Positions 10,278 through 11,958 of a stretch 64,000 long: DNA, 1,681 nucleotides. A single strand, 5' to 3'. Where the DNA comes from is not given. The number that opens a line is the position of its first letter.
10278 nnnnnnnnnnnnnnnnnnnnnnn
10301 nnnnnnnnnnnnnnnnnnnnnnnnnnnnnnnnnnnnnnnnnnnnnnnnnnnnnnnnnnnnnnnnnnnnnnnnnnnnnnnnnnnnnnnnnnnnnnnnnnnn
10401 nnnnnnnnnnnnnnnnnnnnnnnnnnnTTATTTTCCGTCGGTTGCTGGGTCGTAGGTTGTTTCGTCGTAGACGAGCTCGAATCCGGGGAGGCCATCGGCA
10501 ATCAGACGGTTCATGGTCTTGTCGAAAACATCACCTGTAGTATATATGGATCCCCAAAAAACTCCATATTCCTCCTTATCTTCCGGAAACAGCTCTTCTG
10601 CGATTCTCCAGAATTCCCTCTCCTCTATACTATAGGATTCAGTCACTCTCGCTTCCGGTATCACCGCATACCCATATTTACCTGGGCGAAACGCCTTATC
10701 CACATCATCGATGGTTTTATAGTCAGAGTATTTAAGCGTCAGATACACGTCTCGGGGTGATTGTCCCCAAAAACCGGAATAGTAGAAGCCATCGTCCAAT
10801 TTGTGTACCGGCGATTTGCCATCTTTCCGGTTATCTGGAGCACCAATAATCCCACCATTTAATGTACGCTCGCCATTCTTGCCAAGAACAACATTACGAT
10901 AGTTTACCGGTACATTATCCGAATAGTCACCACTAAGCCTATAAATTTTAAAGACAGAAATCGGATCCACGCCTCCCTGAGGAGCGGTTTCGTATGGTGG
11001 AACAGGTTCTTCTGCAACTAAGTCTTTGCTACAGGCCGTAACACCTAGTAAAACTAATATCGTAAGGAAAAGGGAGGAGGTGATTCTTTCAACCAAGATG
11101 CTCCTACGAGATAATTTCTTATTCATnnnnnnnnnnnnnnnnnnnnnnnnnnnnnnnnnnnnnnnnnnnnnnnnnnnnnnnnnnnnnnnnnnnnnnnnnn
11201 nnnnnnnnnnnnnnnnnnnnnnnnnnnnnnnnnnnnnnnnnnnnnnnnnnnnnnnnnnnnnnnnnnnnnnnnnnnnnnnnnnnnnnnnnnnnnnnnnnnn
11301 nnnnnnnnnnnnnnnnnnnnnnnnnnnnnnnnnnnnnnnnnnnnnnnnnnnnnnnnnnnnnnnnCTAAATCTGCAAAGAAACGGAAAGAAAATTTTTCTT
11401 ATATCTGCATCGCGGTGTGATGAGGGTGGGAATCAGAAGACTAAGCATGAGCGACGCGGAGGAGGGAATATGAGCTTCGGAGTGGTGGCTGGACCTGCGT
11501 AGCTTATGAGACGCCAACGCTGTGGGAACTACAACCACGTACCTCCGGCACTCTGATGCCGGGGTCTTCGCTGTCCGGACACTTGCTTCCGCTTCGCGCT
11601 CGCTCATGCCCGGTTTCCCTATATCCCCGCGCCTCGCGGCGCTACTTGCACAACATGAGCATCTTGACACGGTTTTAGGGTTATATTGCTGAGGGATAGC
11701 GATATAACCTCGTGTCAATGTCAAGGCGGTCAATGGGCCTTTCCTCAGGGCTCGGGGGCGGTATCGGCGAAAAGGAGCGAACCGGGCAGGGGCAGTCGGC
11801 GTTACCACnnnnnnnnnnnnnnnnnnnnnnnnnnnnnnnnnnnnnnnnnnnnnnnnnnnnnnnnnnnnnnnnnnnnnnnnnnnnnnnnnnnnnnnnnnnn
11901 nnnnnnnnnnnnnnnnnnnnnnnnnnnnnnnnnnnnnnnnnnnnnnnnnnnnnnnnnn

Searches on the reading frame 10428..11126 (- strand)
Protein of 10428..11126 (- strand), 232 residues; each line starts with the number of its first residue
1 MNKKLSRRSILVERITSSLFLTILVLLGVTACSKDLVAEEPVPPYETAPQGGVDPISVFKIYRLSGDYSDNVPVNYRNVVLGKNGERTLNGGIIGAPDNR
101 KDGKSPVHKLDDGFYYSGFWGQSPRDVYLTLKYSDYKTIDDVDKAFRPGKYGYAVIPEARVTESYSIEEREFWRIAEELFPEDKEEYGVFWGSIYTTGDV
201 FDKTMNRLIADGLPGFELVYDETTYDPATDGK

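Call 11: search_protein_families(library=pfam, proteins=[window:10428-11126:-], max_evalue=0.01)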
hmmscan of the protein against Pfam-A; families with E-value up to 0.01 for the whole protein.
window:10428-11126:- (232 aa): 0 families

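Call 12: find_encoding_contigs(protein=window:10428-11126:-, flank=6000, max_places=10)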
Protein window:10428-11126:- (232 aa): 8 contigs read that carry it; 8 places shown.
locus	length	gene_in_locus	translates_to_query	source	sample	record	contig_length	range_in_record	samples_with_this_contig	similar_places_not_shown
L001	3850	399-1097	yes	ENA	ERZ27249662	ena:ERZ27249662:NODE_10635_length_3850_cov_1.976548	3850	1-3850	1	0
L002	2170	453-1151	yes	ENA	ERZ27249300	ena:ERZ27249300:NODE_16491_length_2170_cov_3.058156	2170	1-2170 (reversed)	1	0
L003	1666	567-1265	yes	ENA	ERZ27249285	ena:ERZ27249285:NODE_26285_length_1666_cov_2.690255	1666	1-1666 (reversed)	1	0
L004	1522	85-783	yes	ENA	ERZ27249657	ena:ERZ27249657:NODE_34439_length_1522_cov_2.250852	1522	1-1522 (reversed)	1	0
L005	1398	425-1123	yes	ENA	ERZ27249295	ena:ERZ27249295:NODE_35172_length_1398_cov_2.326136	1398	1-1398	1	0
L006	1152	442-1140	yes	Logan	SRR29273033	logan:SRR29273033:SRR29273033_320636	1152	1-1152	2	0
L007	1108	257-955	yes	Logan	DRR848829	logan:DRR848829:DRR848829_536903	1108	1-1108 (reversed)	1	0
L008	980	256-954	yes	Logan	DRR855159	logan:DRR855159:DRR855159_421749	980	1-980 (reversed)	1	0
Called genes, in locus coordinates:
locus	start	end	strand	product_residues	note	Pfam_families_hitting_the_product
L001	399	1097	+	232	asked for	-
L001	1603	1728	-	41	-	-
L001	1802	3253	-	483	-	PF00309:Sigma54_AID, PF04963:Sigma54_CBD, PF04552:Sigma54_DBD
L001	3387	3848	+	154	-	?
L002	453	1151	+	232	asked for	-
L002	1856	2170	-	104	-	?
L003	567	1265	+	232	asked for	-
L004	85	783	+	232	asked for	-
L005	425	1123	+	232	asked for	-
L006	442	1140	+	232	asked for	-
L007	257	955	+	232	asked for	-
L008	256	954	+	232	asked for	-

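Call 30: find_homologous_proteins(query=window:10428-11126:-, max_evalue=0.001)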
Query window:10428-11126:- (232 aa): 7 proteins with E <= 0.001 among 386 candidates.
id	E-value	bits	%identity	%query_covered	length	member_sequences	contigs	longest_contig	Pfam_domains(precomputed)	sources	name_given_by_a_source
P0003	7.0e-154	528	100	100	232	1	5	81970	-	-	-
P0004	1.8e-96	340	69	100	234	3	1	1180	-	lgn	-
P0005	3.5e-95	336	67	100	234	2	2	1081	-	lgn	-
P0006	5.3e-88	312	67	100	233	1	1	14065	-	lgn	-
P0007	1.0e-86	308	65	97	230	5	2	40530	-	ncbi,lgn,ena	-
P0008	9.4e-86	305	62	99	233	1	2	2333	-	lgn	-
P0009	2.5e-59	219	56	91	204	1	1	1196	-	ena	-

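Call 31: find_encoding_contigs(protein=P0007, flank=6000, max_places=4)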
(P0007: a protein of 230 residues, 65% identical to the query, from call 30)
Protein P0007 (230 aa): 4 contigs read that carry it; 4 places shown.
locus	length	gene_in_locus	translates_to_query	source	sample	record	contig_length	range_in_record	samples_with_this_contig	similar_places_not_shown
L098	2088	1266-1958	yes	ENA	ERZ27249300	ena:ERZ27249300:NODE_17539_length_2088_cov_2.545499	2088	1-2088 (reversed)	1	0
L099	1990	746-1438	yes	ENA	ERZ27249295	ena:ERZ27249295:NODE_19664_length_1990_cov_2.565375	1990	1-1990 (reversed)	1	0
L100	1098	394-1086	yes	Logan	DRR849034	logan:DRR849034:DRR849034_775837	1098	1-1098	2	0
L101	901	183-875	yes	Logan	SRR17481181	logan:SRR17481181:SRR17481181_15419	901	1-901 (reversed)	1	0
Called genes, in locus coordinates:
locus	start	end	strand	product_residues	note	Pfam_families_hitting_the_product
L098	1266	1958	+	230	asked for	-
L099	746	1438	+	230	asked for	-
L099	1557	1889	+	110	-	-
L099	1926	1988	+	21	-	?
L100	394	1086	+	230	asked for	-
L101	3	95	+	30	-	?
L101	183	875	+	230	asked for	-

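Call 32: find_encoding_contigs(protein=P0006, flank=6000, max_places=4)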
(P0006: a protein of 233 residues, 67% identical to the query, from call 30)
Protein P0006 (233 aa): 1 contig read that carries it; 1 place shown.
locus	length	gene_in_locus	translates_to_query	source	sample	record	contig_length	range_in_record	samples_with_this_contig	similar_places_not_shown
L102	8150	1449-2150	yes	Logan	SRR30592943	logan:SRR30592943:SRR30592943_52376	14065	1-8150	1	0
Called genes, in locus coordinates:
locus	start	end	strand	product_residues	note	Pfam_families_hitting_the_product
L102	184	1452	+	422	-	PF01640:Peptidase_C10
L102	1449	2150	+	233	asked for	-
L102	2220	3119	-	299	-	PF01513:NAD_kinase, PF20143:NAD_kinase_C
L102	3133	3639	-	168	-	-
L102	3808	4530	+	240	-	PF03740:PdxJ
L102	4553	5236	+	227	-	PF01618:MotA_ExbB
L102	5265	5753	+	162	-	PF02472:ExbD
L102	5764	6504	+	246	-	-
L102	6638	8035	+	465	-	PF03600:CitMHS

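Call 37: find_encoding_contigs(protein=P0008, flank=6000, max_places=4)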
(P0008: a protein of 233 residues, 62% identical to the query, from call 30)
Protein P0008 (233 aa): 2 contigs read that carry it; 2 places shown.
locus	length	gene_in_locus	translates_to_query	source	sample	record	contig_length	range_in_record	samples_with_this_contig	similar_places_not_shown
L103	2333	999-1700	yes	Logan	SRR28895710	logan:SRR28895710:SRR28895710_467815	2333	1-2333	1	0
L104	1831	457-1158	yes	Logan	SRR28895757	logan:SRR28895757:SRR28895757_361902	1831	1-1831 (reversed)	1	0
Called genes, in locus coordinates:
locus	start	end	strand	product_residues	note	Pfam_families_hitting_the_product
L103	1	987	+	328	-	?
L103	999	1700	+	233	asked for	-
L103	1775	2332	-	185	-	?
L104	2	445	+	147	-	?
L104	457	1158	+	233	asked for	-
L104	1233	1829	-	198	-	?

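Call 38: find_encoding_contigs(protein=P0004, flank=6000, max_places=4)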
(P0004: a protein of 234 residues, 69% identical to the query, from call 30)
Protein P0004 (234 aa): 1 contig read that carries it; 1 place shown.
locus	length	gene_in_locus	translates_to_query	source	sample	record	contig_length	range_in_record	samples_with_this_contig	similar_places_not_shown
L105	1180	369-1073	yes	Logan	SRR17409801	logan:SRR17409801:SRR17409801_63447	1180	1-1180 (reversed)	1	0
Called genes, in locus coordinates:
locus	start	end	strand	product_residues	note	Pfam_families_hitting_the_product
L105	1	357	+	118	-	?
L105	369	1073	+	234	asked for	-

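Call 59: predict_structure(alignment_id=A1)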
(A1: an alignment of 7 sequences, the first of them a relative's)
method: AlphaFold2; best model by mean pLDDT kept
length: 232 residues; sequences in the alignment: 7
mean_pLDDT: 72.0   pTM: 0.62
mean pLDDT of the five models: 72.0, 71.4, 65.9, 64.5, 55.2
residues with pLDDT >= 90: 54; 70-90: 78; 50-70: 62; < 50: 38
segments of 3 or more residues with pLDDT < 50: 1-9, 11-14, 32-42, 48-53, 230-232
pLDDT, mean of each block of 10 residues (from residue 1): 43 51 56 44 46 67 86 72 56 56 73 80 72 80 75 78 91 96 93 88 95 92 70 42
secondary structure, 60 per line:
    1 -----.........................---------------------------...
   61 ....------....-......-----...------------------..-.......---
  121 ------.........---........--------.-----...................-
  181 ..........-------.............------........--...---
elements in order: H6-30 E58-64 E71-74 E79-81 E87-89 E114-117 E127-132 H139-146 E161-168 H169-179 H181-190 H198-210 E217-221

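Call 63: fold_search(model_id=the predicted structure, library=pdb)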
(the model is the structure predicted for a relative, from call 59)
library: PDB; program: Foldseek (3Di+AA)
matches with E <= 10: 11; with E <= 0.001: 0
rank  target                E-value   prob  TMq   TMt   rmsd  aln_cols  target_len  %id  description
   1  8p5e_D                5.6e+00  0.02  0.11  0.10  17.4       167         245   12  S. cerevisiae nexus-sCMGE after DNA replication initiation (released 2024-05-29)
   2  7u39_C                6.0e+00  0.01  0.08  0.04  12.2        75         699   13  Structure of the apo form of Streptomyces venezuelae GlgX, the glycogen debranching enzyme (released 2022-10-05)
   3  8cqv_A                6.4e+00  0.01  0.10  0.12  11.0       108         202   11  Flavin mononucleotide-dependent nitroreductase B.thetaiotaomicron (BT_3392) (released 2024-03-27)
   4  8cqv_B                6.8e+00  0.03  0.09  0.11   9.5        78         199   14  Flavin mononucleotide-dependent nitroreductase B.thetaiotaomicron (BT_3392) (released 2024-03-27)
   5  9e2x_D                6.8e+00  0.01  0.08  0.09  16.4       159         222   13  Cryo-EM structure of yeast CMG helicase stalled at G4-containing DNA template, state 2 (released 2025-03-19)
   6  6lt9_B                8.2e+00  0.01  0.09  0.10  12.7       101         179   12  The crystal structure of diamondback moth ryanodine receptor SPRY1 domain (released 2021-01-27)
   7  2ifa_A                8.7e+00  0.01  0.09  0.11  12.3       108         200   11  Crystal Structure of the PUTATIVE NITROREDUCTASE (SMU.260) IN COMPLEX WITH FMN FROM STREPTOCOCCUS MUTANS, NORTHEAST ST (released 2006-10-03)
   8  8b9c_F                8.7e+00  0.01  0.08  0.09  15.8       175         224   13  S. cerevisiae pol alpha - replisome complex (released 2023-08-09)
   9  8q6o_K                9.2e+00  0.02  0.11  0.13  17.1       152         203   10  X. laevis CMG dimer bound to dimeric DONSON - without ATPase (released 2023-10-18)
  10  3j6x_55               9.2e+00  0.01  0.08  0.09  22.7       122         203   20  S. cerevisiae 80S ribosome bound with Taura syndrome virus (TSV) IRES, 5 degree rotation (Class II) (released 2014-06-11)
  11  1bla                  9.8e+00  0.01  0.08  0.10  23.1       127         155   12  BASIC FIBROBLAST GROWTH FACTOR (FGF-2) MUTANT WITH CYS 78 REPLACED BY SER AND CYS 96 REPLACED BY SER, NMR (released 1996-11-08)

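Call 67: find_encoding_contigs(protein=P0009, flank=6000, max_places=4)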
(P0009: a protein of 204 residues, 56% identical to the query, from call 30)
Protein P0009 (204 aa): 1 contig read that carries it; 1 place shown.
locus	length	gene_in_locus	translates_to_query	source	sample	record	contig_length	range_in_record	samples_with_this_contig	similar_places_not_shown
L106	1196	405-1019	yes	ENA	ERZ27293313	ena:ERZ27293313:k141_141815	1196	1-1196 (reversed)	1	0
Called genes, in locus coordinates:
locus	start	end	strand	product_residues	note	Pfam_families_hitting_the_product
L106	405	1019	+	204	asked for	-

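Call 68: find_encoding_contigs(protein=P0005, flank=6000, max_places=4)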
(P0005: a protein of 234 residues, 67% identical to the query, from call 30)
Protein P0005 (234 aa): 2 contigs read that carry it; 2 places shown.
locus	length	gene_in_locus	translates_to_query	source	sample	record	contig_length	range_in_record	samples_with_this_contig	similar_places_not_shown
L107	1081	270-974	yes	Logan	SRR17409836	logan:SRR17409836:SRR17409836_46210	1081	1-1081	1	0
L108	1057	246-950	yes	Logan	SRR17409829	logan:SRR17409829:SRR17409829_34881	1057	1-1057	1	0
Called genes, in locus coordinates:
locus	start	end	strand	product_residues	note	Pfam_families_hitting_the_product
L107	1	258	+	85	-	?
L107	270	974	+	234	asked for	-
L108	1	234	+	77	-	?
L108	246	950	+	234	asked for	-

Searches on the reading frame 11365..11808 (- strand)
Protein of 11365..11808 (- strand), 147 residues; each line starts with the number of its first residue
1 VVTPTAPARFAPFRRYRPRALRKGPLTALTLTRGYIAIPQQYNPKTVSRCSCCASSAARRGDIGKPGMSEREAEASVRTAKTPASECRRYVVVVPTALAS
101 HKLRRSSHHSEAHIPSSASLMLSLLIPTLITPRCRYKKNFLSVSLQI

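Call 28: find_homologous_proteins(query=window:11365-11808:-, max_evalue=0.001)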
Query window:11365-11808:- (147 aa): 2 proteins with E <= 0.001 among 149 candidates.
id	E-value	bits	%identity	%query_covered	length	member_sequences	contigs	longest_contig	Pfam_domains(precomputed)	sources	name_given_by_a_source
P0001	8.8e-89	313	100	100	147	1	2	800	-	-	-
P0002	6.5e-7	48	74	27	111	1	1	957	-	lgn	-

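Call 29: find_encoding_contigs(protein=P0002, flank=10000, max_places=10)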
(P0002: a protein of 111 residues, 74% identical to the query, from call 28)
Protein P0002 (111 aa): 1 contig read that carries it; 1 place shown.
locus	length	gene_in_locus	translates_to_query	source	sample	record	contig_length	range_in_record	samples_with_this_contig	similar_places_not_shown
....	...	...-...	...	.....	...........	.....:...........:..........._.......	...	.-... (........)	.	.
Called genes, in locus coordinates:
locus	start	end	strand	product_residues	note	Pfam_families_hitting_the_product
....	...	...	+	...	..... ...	-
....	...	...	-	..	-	?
